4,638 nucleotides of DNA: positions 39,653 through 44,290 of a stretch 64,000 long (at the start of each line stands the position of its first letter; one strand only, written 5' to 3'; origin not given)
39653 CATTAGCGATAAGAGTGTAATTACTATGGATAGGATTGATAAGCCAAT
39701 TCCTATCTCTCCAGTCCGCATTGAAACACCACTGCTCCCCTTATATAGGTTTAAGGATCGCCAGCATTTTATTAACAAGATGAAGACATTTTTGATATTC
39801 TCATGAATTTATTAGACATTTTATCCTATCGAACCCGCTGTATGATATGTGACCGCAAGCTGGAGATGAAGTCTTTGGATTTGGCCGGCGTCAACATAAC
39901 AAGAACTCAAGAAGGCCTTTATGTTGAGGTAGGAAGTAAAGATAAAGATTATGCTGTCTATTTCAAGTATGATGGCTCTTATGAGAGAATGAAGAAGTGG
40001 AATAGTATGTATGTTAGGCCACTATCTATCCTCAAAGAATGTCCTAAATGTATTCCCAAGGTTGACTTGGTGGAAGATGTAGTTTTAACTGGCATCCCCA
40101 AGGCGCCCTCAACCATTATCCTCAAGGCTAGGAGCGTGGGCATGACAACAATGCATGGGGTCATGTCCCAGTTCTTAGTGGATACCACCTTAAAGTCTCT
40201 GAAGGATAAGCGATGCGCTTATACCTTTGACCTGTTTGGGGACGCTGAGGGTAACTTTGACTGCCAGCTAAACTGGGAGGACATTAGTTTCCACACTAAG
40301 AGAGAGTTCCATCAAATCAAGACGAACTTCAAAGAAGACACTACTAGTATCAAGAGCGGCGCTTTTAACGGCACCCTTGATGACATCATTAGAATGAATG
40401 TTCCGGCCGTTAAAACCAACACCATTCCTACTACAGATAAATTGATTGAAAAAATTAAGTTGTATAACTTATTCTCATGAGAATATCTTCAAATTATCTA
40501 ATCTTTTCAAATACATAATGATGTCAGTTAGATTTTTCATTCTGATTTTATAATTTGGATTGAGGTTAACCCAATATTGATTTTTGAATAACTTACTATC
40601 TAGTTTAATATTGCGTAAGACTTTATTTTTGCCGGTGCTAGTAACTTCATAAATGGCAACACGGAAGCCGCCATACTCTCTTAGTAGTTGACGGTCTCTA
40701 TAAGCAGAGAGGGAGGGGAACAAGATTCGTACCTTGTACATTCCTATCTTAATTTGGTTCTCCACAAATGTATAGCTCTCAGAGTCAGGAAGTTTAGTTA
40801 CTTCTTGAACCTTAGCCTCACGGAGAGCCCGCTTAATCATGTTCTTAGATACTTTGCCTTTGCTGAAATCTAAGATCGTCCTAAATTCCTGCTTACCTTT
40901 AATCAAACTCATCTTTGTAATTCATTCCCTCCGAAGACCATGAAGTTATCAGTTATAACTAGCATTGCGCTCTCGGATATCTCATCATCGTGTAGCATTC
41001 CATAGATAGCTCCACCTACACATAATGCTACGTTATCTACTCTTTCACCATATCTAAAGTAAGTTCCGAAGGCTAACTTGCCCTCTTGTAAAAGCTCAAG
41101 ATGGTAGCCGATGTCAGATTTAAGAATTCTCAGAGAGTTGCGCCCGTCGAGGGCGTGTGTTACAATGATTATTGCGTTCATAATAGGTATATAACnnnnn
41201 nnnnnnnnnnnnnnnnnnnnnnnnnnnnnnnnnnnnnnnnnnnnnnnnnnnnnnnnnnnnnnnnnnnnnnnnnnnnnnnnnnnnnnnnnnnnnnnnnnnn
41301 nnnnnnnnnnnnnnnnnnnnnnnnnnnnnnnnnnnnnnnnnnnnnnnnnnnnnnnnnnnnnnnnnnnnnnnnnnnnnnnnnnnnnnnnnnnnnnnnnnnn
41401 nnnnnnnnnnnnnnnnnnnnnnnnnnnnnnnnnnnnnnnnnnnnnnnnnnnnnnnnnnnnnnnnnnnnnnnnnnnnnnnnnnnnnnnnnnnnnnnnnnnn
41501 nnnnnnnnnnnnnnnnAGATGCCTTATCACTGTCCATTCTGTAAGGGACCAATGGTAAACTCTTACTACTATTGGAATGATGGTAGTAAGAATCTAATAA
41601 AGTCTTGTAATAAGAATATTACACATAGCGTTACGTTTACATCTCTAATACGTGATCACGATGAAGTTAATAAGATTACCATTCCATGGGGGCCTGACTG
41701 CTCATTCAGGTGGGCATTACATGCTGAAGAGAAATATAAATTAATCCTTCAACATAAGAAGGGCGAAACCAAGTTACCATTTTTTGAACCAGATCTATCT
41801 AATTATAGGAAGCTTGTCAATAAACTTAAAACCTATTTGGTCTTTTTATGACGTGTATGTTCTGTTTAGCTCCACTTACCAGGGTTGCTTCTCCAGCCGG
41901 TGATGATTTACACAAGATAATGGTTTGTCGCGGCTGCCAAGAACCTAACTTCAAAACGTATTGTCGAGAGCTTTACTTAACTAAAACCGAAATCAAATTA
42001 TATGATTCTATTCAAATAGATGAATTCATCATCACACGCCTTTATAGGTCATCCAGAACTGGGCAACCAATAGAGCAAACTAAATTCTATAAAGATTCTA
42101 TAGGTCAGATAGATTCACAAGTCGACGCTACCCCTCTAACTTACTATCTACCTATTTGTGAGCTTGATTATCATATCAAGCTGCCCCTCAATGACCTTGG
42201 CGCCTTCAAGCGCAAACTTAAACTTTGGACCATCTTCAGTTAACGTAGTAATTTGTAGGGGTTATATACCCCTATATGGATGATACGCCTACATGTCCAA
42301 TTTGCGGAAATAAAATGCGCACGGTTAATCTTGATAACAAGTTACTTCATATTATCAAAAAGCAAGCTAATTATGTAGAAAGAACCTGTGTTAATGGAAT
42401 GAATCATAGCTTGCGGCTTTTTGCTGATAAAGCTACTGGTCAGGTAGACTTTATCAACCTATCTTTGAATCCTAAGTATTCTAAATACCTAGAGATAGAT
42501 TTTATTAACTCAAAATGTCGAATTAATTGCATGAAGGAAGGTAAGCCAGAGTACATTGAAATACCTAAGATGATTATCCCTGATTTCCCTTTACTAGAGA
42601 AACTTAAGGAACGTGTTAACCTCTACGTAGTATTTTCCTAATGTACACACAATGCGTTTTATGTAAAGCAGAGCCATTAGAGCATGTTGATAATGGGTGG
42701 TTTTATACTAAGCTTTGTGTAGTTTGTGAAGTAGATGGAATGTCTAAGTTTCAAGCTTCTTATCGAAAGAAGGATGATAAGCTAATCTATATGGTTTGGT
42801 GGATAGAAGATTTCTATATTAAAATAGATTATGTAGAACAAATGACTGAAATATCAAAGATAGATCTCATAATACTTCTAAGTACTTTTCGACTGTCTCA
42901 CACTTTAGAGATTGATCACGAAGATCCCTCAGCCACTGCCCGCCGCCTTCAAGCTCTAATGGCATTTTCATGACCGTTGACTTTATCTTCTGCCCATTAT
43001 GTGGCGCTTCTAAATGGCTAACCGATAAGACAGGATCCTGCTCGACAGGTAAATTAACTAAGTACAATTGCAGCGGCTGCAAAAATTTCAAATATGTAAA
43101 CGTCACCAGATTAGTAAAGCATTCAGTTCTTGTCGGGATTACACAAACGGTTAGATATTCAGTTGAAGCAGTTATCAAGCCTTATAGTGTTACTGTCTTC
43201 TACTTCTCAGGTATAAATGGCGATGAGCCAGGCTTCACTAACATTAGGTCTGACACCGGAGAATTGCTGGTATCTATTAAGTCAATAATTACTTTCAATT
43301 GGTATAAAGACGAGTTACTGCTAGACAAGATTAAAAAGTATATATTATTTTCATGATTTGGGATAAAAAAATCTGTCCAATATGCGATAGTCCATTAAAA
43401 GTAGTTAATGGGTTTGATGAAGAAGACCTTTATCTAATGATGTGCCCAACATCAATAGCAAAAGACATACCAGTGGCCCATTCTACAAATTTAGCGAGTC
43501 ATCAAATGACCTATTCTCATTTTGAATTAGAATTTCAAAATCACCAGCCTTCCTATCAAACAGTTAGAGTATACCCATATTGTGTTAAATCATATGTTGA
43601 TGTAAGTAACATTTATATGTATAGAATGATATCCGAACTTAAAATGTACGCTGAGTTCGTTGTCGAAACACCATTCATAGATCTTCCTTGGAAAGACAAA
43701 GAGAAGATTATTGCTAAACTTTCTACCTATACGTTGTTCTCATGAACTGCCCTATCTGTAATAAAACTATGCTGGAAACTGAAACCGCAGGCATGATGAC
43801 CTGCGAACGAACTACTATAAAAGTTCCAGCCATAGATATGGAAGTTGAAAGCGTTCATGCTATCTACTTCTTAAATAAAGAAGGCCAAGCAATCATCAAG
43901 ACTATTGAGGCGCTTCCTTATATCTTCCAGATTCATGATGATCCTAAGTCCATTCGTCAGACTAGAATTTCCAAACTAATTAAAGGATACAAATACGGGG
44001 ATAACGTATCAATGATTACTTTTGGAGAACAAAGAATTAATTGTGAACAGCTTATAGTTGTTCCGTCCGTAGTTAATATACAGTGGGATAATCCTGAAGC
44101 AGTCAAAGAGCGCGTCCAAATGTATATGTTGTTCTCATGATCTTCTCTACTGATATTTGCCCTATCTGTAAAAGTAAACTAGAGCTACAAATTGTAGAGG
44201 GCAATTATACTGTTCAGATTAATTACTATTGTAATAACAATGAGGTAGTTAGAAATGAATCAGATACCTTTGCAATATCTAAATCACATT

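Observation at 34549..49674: Array of about 30 CxxC proteins with divergent cores and one shared C-terminal docking-like motif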

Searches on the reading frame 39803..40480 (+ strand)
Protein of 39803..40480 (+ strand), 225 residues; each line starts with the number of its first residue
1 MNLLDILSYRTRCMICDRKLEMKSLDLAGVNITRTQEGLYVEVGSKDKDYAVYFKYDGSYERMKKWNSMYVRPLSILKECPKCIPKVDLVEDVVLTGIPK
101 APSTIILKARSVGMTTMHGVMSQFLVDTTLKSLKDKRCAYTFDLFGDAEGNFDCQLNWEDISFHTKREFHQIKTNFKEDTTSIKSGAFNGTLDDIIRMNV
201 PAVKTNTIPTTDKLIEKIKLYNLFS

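Call 6: search_protein_families(library=pfam, proteins=[window:39803-40480:+], max_evalue=1)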
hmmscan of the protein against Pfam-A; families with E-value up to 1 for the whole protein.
window:39803-40480:+ (225 aa): 0 families

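Call 7: search_protein_families(library=phrogs, proteins=[window:39803-40480:+], max_evalue=1)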
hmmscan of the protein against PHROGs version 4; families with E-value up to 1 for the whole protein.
window:39803-40480:+ (225 aa): 2 families
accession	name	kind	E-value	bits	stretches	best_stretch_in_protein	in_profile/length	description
phrog_35589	-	unknown function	0.086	13.8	1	123-160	9-45/60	-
phrog_31637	-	unknown function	0.3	11.9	0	33-63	72-103/136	-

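Call 79: predict_structure(alignment_id=A2)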
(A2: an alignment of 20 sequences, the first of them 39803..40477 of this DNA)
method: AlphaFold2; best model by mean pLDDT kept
length: 225 residues; sequences in the alignment: 20
mean_pLDDT: 81.3   pTM: 0.76
mean pLDDT of the five models: 81.3, 80.7, 80.3, 78.1, 78.0
residues with pLDDT >= 90: 137; 70-90: 34; 50-70: 17; < 50: 37
segments of 3 or more residues with pLDDT < 50: 90-126
pLDDT, mean of each block of 10 residues (from residue 1): 95 96 90 95 73 95 73 91 74 40 37 38 52 89 93 96 93 96 93 91 93 93 87
secondary structure, 60 per line:
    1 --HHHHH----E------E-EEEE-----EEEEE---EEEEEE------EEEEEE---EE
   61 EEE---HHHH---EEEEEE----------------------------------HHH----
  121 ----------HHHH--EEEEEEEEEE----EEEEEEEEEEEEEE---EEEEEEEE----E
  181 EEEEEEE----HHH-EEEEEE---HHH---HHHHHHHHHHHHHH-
elements in order: H3-7 E21-24 E30-34 E38-43 E50-55 E59-63 H67-70 E74-79 H131-134 E137-146 E151-164 E168-175 E180-187 E196-201 H211-224

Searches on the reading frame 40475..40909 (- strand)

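Call 60: search_protein_families(library=pfam, proteins=[window:40475-40909:-], max_evalue=0.1)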
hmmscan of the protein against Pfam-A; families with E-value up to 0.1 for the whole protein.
window:40475-40909:- (144 aa): 0 families

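Call 61: search_protein_families(library=phrogs, proteins=[window:40475-40909:-], max_evalue=0.01)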
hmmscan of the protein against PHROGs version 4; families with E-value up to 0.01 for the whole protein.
window:40475-40909:- (144 aa): 0 families

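Call 101: search_protein_families(library=pfam, alignment_id=A3, max_evalue=10)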
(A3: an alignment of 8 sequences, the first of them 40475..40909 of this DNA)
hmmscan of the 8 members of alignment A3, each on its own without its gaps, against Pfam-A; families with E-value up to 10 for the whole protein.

A. member 1, window:40475-40909:- (144 aa): 0 families

B. families by the number of members that match (of 8 scanned): 7 families
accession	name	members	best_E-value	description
PF04363.17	DUF496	1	0.038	Protein of unknown function (DUF496)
PF18349.7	PAZ_4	1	0.055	PAZ domain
PF11654.13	NCE101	1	0.067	Non-classical export protein 1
PF01242.24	PTPS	1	0.086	6-pyruvoyl tetrahydropterin synthase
PF16719.11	SAWADEE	1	0.14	SAWADEE domain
PF09185.15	DUF1948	1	0.16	Domain of unknown function (DUF1948)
PF22440.1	SirC_C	1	0.17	SirC C-terminal domain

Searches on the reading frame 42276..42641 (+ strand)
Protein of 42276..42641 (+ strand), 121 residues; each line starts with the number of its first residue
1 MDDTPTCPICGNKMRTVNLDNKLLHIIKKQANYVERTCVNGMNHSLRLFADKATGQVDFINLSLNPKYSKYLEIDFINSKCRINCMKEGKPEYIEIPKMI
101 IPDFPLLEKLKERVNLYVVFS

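Call 6: search_protein_families(library=pfam, proteins=[window:42276-42641:+], max_evalue=1)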
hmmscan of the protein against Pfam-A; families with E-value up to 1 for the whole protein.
window:42276-42641:+ (121 aa): 2 families
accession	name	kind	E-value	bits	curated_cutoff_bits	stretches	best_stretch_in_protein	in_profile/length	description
PF14169.11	YdjO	-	0.0094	16.1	27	1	1-15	36-50/59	Cold-inducible protein YdjO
PF13453.11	Zn_ribbon_TFIIB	-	0.09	12.6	22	1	6-22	1-17/41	Transcription factor zinc-finger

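Call 7: search_protein_families(library=phrogs, proteins=[window:42276-42641:+], max_evalue=1)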
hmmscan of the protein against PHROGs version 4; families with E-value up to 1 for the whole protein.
window:42276-42641:+ (121 aa): 5 families
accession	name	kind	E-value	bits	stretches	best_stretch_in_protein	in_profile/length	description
phrog_29601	-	unknown function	0.0099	17.1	1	16-63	10-58/79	-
phrog_31644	-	unknown function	0.1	13.8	1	15-97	25-104/111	-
phrog_6422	-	moron, auxiliary metabolic gene and host takeover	0.13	13.7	1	4-30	30-56/120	Lar-like restriction alleviation protein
phrog_19973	-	unknown function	0.21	12.4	0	105-116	22-33/36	-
phrog_6105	-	unknown function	0.31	12.4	1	5-38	5-35/116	-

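Call 53: find_related_loci(query=window:42276-42638:+, collection=viral_contigs, flank=10000)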
Query window:42276-42638:+ (121 aa) in viral_contigs; peptide patterns used: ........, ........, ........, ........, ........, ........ (x = any residue, [..] = any of these).
35 stretches matched a pattern; 2 encode a relative of the query (tblastn E <= 1e-3); 2 distinct loci.
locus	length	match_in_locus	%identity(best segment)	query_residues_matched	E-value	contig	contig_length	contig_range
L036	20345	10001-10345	64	1-121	1e-46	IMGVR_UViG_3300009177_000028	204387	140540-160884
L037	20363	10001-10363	61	1-121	2e-46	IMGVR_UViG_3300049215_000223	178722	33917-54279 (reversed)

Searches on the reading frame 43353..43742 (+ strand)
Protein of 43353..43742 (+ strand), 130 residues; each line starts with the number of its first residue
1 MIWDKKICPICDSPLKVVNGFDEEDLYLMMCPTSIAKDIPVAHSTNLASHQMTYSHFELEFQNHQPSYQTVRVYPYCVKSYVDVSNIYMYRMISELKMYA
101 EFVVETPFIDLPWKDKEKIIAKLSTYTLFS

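Call 97: find_homologous_proteins(query=window:43353-43742:+, max_evalue=0.001)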
Query window:43353-43742:+ (130 aa): 6 proteins with E <= 0.001 among 9 candidates.
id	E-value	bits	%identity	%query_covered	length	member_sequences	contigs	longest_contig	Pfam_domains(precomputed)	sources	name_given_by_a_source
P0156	1.7e-83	295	100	100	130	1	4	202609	-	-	-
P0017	9.9e-46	173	64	100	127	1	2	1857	-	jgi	jgi:hypothetical protein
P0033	2.7e-39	152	58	100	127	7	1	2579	-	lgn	-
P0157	8.0e-39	151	60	100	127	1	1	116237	-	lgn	-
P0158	1.7e-36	143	55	100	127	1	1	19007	-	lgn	-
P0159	5.3e-35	138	54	100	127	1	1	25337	-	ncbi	-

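Call 98: find_encoding_contigs(protein=P0159, flank=3000, max_places=2)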
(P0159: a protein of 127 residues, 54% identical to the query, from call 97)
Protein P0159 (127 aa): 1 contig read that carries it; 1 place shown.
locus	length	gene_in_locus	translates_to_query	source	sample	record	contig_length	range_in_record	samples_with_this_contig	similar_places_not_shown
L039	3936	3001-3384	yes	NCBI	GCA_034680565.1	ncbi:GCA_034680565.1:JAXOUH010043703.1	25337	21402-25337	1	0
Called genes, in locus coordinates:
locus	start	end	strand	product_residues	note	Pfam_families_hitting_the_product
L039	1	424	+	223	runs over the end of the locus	-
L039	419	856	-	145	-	-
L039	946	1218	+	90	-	-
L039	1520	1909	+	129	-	-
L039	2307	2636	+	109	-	-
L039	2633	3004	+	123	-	-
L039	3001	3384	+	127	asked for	-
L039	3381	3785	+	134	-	-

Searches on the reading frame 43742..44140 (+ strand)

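Call 6: search_protein_families(library=pfam, proteins=[window:43742-44140:+], max_evalue=1)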
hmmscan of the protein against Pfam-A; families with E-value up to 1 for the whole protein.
window:43742-44140:+ (132 aa): 2 families
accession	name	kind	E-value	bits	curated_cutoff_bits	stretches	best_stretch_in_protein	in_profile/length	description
PF08271.17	Zn_Ribbon_TF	-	0.049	13.6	29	1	1-22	1-23/43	TFIIB zinc-binding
PF22333.2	Ago_PAZ_arc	-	0.12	13.2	27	1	51-100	23-73/96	Argonaute, PAZ domain, archaea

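Call 7: search_protein_families(library=phrogs, proteins=[window:43742-44140:+], max_evalue=1)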
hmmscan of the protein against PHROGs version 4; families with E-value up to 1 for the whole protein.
window:43742-44140:+ (132 aa): 1 family
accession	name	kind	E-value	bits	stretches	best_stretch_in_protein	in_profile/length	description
phrog_13559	-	unknown function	0.049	15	1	2-39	13-51/107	-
